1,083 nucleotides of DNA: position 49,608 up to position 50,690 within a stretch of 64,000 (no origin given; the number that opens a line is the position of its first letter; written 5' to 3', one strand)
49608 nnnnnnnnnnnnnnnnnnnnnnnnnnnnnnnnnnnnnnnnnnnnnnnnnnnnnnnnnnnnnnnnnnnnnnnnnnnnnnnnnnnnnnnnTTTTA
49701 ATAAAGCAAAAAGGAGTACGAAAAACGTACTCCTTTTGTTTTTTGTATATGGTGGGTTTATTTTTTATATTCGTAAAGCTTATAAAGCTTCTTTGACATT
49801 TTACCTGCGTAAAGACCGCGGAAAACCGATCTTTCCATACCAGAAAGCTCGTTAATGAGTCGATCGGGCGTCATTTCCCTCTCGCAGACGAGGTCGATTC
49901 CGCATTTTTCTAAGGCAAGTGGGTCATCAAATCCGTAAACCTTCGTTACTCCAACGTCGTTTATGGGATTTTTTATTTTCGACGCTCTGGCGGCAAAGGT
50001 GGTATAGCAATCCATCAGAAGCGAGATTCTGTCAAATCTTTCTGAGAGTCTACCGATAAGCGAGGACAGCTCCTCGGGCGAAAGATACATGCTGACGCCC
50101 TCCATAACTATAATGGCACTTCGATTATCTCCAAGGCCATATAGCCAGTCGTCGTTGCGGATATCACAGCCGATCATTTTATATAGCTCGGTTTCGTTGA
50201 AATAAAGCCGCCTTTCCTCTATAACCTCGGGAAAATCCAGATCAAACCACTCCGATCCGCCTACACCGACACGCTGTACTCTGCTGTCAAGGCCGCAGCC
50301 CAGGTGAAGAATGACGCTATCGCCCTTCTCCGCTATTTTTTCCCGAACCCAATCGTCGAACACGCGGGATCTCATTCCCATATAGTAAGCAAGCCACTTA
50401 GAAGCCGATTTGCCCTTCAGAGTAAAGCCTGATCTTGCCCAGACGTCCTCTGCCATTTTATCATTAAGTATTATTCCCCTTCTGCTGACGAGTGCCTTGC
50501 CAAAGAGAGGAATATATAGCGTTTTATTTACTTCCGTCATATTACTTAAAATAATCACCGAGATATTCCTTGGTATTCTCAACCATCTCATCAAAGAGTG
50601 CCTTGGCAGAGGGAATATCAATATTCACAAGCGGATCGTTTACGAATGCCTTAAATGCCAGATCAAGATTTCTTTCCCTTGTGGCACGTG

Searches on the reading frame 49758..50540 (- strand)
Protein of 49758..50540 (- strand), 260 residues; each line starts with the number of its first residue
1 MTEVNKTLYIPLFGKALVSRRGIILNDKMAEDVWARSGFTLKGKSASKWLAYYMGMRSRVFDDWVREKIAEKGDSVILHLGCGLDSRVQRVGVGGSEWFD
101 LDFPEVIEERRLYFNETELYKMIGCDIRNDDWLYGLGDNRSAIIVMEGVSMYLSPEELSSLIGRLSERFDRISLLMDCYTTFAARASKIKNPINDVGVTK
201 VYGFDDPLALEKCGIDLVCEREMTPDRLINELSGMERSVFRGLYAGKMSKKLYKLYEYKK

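Call 79: search_protein_families(library=pfam, proteins=[window:49758-50540:-], max_evalue=0.001)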
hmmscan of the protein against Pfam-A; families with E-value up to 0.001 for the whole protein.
window:49758-50540:- (260 aa): 1 family
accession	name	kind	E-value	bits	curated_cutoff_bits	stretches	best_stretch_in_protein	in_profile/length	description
PF04072.20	LCM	-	6.3e-19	69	22.3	1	13-164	24-185/187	Leucine carboxyl methyltransferase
